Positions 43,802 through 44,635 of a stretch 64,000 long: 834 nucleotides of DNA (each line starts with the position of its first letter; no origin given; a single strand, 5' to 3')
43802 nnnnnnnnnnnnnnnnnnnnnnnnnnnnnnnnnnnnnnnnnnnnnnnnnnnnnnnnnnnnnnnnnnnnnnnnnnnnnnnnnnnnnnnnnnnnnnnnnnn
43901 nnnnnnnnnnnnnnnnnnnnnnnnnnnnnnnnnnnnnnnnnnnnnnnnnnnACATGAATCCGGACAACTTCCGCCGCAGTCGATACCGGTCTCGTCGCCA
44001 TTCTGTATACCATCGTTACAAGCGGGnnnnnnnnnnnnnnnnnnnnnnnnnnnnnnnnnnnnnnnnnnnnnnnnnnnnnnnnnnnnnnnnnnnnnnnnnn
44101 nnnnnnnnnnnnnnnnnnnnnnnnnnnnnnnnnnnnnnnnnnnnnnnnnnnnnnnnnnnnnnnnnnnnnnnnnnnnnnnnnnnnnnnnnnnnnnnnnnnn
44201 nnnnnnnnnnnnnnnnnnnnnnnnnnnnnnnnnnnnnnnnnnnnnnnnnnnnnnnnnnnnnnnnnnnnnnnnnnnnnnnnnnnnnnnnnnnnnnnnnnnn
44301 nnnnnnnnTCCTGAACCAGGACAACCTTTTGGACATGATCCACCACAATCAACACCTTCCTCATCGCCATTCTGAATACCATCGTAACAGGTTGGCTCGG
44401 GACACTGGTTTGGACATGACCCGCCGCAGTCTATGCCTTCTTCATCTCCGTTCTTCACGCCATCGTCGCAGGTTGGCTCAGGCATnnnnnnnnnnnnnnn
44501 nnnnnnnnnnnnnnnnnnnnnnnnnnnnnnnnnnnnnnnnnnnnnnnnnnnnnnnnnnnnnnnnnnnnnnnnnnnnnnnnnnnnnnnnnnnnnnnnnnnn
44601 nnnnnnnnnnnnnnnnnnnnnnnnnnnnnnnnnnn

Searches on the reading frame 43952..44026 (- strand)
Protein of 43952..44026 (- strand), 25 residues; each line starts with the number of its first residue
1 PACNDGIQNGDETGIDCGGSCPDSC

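Call 24: search_solved_structures(query=A1, max_evalue=10, show_alignments=5)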
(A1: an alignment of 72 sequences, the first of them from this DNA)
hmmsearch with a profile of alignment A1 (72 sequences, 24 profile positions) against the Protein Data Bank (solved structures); distinct sequences matched with E-value up to 10: 5.
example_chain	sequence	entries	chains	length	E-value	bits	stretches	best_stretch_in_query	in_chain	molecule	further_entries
5j3t_B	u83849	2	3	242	3.1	11.2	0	6-17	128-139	mRNA decapping complex subunit 2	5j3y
5n2v_B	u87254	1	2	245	3.1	11.1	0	6-17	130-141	mRNA decapping complex subunit 2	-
5kq1_B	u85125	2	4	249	3.1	11.1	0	6-17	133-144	mRNA decapping complex subunit 2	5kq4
2qkm_B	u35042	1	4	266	3.7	10.9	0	6-17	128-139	SPAC19A8.12 protein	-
2a6t_A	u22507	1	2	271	3.8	10.8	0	6-17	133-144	SPAC19A8.12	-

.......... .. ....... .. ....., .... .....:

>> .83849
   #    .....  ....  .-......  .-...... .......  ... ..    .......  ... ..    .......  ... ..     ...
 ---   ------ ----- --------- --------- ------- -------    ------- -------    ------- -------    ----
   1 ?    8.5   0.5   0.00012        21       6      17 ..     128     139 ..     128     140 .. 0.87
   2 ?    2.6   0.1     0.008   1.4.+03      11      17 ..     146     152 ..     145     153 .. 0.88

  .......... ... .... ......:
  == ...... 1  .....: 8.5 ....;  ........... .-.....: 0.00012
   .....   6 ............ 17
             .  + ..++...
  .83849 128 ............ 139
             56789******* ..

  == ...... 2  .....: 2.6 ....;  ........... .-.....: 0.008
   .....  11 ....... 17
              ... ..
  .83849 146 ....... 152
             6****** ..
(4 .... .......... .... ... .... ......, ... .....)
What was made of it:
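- On Any solved structure (mini-module): hmmsearch of the module profile against PDB sequences gives only noise at E>3 (call 24).
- Tried and rejected: A PDB sequence-profile search returned only noise (call 24).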

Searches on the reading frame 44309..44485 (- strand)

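Call 11: search_protein_families(library=pfam, proteins=[window:44309-44485:-], max_evalue=10)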
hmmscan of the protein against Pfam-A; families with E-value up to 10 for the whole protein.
seq(59 aa): 1 family
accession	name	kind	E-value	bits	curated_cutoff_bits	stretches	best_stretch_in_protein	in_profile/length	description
PF12669.12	FeoB_associated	-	2.3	9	27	2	11-33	22-43/44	FeoB-associated Cys-rich membrane protein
